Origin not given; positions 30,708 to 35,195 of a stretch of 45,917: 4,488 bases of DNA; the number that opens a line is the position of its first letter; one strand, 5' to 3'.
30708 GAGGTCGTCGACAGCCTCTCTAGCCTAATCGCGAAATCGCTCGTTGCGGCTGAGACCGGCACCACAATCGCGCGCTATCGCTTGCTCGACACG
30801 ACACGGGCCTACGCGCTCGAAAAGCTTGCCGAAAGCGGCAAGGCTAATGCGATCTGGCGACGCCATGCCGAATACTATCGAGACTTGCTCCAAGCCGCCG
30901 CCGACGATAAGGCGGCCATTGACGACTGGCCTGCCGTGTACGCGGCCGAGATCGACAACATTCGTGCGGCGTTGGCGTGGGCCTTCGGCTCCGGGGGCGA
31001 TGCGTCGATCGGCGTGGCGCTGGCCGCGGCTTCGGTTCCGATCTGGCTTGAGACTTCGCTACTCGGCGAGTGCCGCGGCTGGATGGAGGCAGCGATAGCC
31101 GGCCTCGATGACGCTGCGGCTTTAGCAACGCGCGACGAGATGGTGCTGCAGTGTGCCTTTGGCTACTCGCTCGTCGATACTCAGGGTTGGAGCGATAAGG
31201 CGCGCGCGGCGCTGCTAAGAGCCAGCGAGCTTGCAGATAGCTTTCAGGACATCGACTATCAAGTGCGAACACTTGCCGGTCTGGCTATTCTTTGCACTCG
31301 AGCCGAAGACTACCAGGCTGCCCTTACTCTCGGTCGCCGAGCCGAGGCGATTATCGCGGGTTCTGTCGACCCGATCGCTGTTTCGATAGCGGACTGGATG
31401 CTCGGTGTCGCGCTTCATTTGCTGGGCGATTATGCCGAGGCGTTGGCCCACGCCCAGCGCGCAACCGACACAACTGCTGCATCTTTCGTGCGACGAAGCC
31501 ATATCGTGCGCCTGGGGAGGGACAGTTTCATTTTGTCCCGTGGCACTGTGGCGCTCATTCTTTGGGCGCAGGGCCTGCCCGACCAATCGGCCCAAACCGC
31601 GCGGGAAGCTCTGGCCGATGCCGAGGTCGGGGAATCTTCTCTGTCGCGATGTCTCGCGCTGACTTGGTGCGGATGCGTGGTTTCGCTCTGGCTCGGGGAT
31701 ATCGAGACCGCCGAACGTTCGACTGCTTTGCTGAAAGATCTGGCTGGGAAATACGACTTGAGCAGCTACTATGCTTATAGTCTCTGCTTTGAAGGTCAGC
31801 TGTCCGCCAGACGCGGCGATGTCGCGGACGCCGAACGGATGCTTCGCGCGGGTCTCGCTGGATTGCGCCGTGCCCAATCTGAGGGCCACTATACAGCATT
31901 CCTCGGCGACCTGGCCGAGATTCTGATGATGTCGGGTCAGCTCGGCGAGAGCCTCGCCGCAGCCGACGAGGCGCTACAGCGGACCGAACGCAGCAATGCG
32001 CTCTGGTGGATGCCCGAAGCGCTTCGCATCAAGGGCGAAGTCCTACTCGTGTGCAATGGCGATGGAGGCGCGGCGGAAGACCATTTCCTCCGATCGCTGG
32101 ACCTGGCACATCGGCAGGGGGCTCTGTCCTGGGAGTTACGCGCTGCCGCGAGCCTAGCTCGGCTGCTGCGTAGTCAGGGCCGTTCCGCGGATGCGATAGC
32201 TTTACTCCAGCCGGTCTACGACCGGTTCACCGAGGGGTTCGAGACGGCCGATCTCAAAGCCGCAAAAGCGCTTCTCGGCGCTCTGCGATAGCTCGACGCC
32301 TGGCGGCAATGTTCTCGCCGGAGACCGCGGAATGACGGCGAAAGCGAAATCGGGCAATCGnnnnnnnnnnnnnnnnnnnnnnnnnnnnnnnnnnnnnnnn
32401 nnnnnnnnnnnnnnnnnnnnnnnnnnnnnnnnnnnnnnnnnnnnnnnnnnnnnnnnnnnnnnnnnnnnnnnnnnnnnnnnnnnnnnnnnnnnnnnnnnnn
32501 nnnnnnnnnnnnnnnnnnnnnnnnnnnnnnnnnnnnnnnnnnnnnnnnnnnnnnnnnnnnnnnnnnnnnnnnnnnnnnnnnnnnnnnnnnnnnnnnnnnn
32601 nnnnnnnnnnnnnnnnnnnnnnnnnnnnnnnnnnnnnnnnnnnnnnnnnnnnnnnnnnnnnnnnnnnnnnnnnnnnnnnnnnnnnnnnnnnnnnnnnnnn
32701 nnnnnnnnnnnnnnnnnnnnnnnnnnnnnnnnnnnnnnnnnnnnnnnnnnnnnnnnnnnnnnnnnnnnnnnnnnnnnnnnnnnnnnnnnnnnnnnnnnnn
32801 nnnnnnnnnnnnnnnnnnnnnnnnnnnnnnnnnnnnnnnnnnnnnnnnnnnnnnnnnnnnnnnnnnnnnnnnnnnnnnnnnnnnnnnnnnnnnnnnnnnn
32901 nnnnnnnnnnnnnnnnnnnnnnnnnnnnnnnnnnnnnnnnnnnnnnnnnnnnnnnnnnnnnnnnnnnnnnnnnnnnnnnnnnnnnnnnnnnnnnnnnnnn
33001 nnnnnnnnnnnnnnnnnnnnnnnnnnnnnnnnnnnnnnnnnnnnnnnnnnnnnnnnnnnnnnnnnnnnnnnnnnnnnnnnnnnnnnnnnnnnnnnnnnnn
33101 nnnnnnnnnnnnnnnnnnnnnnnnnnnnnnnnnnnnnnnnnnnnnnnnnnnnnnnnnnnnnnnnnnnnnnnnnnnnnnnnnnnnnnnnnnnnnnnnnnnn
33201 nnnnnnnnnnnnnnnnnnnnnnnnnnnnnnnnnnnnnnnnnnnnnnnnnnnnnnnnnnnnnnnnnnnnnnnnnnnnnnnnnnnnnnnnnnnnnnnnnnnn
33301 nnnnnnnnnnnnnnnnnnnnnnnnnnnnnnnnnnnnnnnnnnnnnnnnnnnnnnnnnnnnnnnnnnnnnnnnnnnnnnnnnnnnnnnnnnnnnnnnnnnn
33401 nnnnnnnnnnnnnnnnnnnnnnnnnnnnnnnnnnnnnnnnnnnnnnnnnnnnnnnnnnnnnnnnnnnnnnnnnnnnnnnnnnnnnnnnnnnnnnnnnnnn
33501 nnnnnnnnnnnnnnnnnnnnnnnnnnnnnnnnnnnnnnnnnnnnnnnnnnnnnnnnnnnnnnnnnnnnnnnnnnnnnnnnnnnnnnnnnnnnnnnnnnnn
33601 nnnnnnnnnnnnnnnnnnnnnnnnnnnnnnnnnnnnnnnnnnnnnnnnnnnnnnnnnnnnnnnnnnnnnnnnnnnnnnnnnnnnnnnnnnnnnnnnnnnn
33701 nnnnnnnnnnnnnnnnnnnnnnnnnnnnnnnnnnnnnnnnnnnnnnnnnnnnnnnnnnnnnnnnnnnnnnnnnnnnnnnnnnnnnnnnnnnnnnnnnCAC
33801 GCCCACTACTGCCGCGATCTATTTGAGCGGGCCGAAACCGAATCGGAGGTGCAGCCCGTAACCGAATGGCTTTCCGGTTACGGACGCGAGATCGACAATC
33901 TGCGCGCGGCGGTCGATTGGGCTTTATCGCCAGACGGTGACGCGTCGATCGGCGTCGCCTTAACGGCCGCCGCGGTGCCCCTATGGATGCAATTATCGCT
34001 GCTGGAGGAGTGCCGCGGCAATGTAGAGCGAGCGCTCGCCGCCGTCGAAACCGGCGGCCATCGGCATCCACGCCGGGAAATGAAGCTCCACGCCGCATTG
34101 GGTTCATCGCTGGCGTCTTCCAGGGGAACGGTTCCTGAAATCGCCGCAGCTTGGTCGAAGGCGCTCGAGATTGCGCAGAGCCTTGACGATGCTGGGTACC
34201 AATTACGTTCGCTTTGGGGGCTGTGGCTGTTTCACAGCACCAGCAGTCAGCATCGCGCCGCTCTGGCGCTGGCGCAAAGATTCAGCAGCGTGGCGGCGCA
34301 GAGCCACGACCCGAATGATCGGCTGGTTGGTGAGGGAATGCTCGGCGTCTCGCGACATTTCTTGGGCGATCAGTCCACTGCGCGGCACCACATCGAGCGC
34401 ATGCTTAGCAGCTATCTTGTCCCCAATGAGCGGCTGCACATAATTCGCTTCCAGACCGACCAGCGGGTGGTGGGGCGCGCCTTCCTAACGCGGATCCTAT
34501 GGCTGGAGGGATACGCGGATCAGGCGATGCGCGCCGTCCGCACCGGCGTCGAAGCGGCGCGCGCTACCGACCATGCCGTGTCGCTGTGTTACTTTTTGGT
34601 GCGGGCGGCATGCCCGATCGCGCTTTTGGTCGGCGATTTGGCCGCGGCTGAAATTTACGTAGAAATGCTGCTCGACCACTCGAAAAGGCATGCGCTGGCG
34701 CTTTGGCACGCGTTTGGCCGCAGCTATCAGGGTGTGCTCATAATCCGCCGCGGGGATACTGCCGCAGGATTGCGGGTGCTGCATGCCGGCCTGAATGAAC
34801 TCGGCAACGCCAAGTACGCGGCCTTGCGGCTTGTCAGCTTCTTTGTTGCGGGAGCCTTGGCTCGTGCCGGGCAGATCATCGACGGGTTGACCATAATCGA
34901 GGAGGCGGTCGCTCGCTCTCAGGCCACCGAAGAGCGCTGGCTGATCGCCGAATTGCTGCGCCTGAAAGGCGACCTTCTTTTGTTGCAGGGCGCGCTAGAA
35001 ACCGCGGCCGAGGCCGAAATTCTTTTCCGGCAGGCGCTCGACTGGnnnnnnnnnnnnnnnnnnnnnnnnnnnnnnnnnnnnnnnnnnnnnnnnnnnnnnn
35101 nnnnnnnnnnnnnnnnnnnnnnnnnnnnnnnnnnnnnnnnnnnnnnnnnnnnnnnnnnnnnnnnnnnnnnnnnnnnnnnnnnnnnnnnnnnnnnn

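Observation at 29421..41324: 12-kb head-to-tail array of four STAND NTPase transcription factors, three of them a tandem triplication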

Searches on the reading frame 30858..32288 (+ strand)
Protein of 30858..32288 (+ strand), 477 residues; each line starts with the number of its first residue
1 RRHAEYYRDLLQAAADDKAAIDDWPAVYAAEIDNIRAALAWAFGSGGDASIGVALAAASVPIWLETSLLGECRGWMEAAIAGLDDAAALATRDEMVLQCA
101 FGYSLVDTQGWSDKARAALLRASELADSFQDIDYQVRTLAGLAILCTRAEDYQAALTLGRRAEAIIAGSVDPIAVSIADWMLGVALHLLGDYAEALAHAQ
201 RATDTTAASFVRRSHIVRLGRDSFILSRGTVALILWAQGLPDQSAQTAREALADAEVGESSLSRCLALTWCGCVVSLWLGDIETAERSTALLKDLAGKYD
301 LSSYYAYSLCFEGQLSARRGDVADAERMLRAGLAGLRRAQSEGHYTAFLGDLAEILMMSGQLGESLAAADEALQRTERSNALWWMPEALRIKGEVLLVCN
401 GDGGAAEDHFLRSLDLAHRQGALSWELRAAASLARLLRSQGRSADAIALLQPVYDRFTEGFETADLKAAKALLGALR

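Call 34: find_homologous_proteins(query=window:30858-32288:+, max_evalue=1e-10)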
Query window:30858-32288:+ (477 aa): 814 proteins with E <= 1e-10 among 8000 candidates; the best 120 are listed.
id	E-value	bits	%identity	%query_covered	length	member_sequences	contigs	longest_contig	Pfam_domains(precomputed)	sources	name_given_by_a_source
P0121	3.5e-187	641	66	100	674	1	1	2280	PF17874.8,PF25872.1,PF13424.13,PF13374.13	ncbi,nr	ncbi:MAG TPA: hypothetical protein VMU01_03100, partial [Rhizomicrobium sp.]|nr:hypothetical protein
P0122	9.0e-180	616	64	100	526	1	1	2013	PF13424.13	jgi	jgi:predicted ATPase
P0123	5.7e-175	601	62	100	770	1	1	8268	PF25872.1,PF13424.13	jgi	jgi:predicted ATPase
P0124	5.4e-174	597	62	100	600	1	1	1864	PF25872.1,PF13424.13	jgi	jgi:predicted ATPase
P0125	5.3e-173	594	65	93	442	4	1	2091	PF17874.8,PF13424.13,PF13428.13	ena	-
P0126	1.3e-169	583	62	100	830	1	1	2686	PF25872.1,PF13424.13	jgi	jgi:predicted ATPase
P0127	1.5e-169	583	60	100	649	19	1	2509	PF17874.8,PF25872.1,PF13424.13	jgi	-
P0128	4.8e-168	578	67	94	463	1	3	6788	PF13424.13,PF13432.13,PF07719.24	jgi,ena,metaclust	metaclust:\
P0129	7.7e-166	571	59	100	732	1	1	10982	PF25872.1,PF13424.13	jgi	jgi:predicted ATPase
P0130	2.8e-165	569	60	100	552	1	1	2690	PF07721.21,PF13424.13,PF07719.24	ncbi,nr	ncbi:MAG: hypothetical protein JO139_02440, partial [Alphaproteobacteria bacterium]|nr:hypothetical 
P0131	5.8e-158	545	59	100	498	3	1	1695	PF17874.8,PF13424.13,PF13374.13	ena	-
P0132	9.3e-156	537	59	100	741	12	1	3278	PF13424.13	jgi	-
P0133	1.4e-154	533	58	100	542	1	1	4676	PF13424.13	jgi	jgi:predicted ATPase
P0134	1.5e-153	530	58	100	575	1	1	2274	PF13424.13,PF13374.13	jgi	-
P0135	1.2e-151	524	59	100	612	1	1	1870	PF13424.13,PF13374.13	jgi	-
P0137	5.4e-146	505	57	99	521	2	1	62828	PF13424.13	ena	-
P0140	1.1e-142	494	55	100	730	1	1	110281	PF25872.1,PF13424.13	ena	-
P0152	6.4e-131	455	55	99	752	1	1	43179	PF25872.1,PF13424.13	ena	-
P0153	2.9e-130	453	59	80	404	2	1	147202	PF17874.8,PF13424.13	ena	-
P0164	6.7e-126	439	50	99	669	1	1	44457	PF25872.1,PF13424.13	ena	-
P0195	5.8e-107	376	46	99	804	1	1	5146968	PF25872.1,PF13424.13,PF13401.13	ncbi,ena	-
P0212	3.3e-103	364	45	100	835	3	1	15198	PF25872.1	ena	-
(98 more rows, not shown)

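Call 35: search_protein_families(library=pfam, proteins=[P0123, P0129, P0140, P0152, P0164, P0195, P0137, P0153, P0212], max_evalue=0.001)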
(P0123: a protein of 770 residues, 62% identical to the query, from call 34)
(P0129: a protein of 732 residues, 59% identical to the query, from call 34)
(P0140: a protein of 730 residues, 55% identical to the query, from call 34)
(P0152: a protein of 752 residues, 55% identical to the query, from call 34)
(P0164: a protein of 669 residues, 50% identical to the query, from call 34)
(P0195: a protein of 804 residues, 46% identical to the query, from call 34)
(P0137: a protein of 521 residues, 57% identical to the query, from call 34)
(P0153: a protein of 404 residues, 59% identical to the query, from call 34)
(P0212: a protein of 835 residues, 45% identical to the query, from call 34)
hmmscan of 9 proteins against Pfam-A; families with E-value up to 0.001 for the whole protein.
P0123 (770 aa): 2 families
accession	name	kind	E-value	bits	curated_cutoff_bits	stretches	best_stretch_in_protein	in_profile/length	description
PF13424.12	TPR_12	-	1.9e-09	38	30.1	0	375-442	6-74/77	Tetratricopeptide repeat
PF07719.23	TPR_2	-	0.00019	21.7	27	0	627-653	5-31/34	Tetratricopeptide repeat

P0129 (732 aa): 2 families
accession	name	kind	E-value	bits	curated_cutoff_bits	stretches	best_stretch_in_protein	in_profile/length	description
PF13424.12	TPR_12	-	8.7e-10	39.1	30.1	1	353-422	6-76/77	Tetratricopeptide repeat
PF07719.23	TPR_2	-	2.5e-05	24.5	27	0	604-630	4-30/34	Tetratricopeptide repeat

P0140 (730 aa): 1 family
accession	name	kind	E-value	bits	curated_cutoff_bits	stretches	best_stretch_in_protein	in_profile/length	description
PF13424.12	TPR_12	-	1.7e-07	31.8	30.1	1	389-453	3-69/77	Tetratricopeptide repeat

P0152 (752 aa): 2 families
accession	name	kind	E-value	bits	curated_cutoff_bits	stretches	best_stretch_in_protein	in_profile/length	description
PF13424.12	TPR_12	-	1.8e-08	34.9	30.1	0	667-719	22-76/77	Tetratricopeptide repeat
PF07721.20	TPR_4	-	0.00034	21.4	27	0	486-509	2-25/26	Tetratricopeptide repeat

P0164 (669 aa): 2 families
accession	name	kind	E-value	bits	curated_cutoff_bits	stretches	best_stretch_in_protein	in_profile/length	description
PF13424.12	TPR_12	-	2.6e-08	34.4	30.1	1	534-603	6-75/77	Tetratricopeptide repeat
PF07719.23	TPR_2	-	0.0004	20.7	27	0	534-560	4-30/34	Tetratricopeptide repeat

P0195 (804 aa): 5 families
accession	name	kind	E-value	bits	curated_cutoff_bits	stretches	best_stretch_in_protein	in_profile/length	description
PF13424.12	TPR_12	-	8.8e-14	51.9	30.1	0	731-785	20-76/77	Tetratricopeptide repeat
PF13401.12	AAA_22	-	9.5e-06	26.4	27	1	9-104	7-104/130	AAA domain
PF00931.28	NB-ARC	-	2.4e-05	24.2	23.5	1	4-119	15-137/248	NB-ARC domain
PF25199.1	nSTAND_NTPase5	-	2.5e-05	24.6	34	1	5-119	39-134/145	Novel STAND NTPase 5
PF13191.12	AAA_16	-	0.00016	22.7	32.6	0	4-78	21-127/167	AAA ATPase domain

P0137 (521 aa): 1 family
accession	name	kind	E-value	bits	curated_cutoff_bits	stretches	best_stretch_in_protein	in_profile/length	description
PF13424.12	TPR_12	-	5.1e-08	33.4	30.1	0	437-486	20-71/77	Tetratricopeptide repeat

P0153 (404 aa): 3 families
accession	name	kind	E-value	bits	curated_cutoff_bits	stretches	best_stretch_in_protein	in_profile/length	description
PF17874.7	TPR_MalT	-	2.8e-09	37.1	45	1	165-305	56-196/336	MalT-like TPR region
PF13424.12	TPR_12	-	6.2e-09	36.4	30.1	1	29-88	12-73/77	Tetratricopeptide repeat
PF13374.12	TPR_10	-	5.2e-06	26.7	27.5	0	60-86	2-28/42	Tetratricopeptide repeat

P0212 (835 aa): 1 family
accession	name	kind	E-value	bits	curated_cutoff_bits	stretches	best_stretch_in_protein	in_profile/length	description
PF13424.12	TPR_12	-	8.5e-05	23.1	30.1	0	731-778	20-69/77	Tetratricopeptide repeat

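Call 36: find_encoding_contigs(protein=P0195, flank=6000, max_places=2)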
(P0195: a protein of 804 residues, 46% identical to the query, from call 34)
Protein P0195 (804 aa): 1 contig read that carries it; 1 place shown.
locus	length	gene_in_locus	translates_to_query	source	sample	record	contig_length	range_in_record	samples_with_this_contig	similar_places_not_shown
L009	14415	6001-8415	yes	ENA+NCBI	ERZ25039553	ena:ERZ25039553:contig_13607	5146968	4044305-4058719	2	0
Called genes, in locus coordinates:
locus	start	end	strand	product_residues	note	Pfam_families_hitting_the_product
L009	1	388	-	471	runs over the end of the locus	PF00330:Aconitase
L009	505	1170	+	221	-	PF00392:GntR, PF07729:FCD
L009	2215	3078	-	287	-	PF13340:DUF4096 (weak), PF01609:DDE_Tnp_1, PF13586:DDE_Tnp_1_2 (weak)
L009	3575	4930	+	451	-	-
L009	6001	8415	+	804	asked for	PF13401:AAA_22 (faint), PF25872:HTH_77, PF13424:TPR_12 (faint)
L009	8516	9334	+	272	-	PF13610:DDE_Tnp_IS240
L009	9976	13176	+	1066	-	PF00873:ACR_tran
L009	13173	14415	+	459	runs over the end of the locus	PF25917:BSH_RND, PF25973:BSH_CzcB, PF25876:HH_MFP_RND (weak), PF25989:YknX_C (faint), PF25954:Beta-barrel_RND_2, PF25967:RND-MFP_C (weak)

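Call 37: find_encoding_contigs(protein=P0140, flank=6000, max_places=2)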
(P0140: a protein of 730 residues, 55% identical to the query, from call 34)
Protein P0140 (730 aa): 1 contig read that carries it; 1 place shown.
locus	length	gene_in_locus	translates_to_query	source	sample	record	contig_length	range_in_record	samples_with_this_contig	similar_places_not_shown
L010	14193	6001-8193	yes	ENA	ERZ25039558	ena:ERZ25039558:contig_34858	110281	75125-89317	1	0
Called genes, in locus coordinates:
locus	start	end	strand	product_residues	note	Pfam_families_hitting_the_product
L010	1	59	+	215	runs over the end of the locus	PF00440:TetR_N, PF08361:TetR_C_2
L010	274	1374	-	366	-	PF00871:Acetate_kinase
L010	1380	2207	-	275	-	-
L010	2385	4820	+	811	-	PF00486:Trans_reg_C, PF00931:NB-ARC (faint), PF13191:AAA_16 (weak), PF25872:HTH_77 (faint)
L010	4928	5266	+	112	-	-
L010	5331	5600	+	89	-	-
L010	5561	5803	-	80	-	-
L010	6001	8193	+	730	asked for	PF25872:HTH_77 (weak), PF13424:TPR_12 (faint)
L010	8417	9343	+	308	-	PF03976:PPK2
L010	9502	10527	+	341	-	PF08240:ADH_N, PF00107:ADH_zinc_N, PF13602:ADH_zinc_N_2 (weak)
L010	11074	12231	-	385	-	PF01609:DDE_Tnp_1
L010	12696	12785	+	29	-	-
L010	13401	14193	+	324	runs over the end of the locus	PF13551:HTH_29 (faint), PF13565:HTH_32, PF13592:HTH_33, PF13358:DDE_3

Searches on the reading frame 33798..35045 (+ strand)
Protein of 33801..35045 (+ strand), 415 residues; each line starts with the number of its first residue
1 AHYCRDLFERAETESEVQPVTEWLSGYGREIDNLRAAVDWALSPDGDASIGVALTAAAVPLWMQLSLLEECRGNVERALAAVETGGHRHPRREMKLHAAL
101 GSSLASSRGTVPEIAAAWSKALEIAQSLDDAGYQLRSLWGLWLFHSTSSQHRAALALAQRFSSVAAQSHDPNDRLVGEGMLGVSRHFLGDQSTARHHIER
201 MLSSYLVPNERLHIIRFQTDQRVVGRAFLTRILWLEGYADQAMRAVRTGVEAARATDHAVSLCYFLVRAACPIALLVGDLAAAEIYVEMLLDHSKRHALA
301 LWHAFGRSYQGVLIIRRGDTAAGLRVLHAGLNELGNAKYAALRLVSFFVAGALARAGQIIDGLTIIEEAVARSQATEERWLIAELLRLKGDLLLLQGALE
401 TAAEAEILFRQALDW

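Call 40: find_related_loci(query=window:33798-35030:+, collection=metagenome_contigs, flank=5000)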
Query window:33798-35030:+ (411 aa) in metagenome_contigs; peptide patterns used: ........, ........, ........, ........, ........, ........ (x = any residue, [..] = any of these).
110 stretches matched a pattern; 37 encode a relative of the query (tblastn E <= 1e-3); 37 distinct loci.
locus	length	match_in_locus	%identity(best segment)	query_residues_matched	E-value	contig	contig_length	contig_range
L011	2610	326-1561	66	1-411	0e+0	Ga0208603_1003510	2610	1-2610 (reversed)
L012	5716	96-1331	66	1-411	1e-175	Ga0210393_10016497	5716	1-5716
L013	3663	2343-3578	65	1-411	0e+0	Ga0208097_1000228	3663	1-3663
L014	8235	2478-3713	66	1-411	5e-172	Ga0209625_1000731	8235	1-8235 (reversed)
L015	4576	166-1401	64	1-411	1e-175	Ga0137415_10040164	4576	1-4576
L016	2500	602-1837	63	1-411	2e-180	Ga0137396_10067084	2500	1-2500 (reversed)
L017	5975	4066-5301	64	1-411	1e-168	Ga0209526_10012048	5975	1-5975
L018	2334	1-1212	64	9-411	1e-176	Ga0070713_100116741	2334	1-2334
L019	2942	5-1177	63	22-411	3e-168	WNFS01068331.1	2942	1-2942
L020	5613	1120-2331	61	7-411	1e-154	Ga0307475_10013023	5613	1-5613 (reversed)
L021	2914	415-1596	59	1-395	6e-153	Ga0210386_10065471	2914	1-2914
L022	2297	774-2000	60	1-411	2e-152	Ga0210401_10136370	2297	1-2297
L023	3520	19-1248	58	1-411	4e-143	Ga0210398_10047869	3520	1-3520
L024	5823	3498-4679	58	1-395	8e-139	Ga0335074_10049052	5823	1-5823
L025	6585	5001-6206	55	1-411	8e-133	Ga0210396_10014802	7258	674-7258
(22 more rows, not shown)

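Call 79: find_homologous_proteins(query=window:33801-35045:+, max_evalue=1e-30)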
Query window:33801-35045:+ (415 aa): 1064 proteins with E <= 1e-30 among 8000 candidates; the best 120 are listed.
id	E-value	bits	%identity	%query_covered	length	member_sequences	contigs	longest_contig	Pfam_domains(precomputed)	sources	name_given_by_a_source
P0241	7.8e-169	580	66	100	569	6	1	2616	PF25872.1,PF13424.13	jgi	jgi:predicted ATPase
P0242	1.6e-168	579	66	100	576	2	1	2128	PF25872.1,PF13424.13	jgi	jgi:predicted ATPase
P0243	4.6e-167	574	67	100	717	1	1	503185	PF25872.1,PF13424.13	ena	-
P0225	1.4e-165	569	66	100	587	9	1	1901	PF25872.1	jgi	jgi:predicted ATPase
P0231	3.9e-164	564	65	100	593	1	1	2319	PF25872.1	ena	-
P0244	9.4e-162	557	65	100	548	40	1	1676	-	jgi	-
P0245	4.4e-161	554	63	100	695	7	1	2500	PF25872.1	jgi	-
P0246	7.6e-160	550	64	100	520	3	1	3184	PF13424.13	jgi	jgi:predicted ATPase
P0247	3.6e-159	548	63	100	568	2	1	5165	PF25872.1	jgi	jgi:predicted ATPase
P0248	5.6e-158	544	63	99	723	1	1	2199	PF25872.1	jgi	jgi:predicted ATPase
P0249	6.7e-158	544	63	100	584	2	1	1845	PF25872.1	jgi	jgi:predicted ATPase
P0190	4.3e-157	541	63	100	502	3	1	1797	PF13424.13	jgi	jgi:predicted ATPase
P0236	9.5e-157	540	62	100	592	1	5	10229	PF25872.1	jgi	jgi:predicted ATPase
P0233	1.7e-156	539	64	100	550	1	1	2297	-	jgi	jgi:predicted ATPase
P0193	6.7e-156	537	61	100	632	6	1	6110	PF25872.1,PF13424.13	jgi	jgi:predicted ATPase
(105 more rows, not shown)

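Call 94: search_protein_families(library=pfam, proteins=[L015:2593-4206:-, L015:1718-2455:-, L024:555-851:+, L024:848-1531:+], max_evalue=0.001)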
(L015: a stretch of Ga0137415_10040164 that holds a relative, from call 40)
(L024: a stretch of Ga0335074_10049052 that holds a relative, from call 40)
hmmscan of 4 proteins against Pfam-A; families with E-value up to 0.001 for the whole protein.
L015:2593-4206:- (537 aa): 2 families
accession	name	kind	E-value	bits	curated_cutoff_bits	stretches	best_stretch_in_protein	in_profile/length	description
PF00199.24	Catalase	-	8.5e-184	611.5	25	1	54-433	1-380/383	Catalase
PF06628.17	Catalase-rel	-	3.2e-20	72.5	30.1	1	463-522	5-65/65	Catalase-related immune-responsive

L015:1718-2455:- (245 aa): 1 family
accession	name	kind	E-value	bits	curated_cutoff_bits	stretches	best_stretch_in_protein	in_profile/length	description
PF00230.25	MIP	-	1e-45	156.7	25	1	10-226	8-222/222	Major intrinsic protein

L024:555-851:+ (98 aa): 0 families

L024:848-1531:+ (227 aa): 0 families
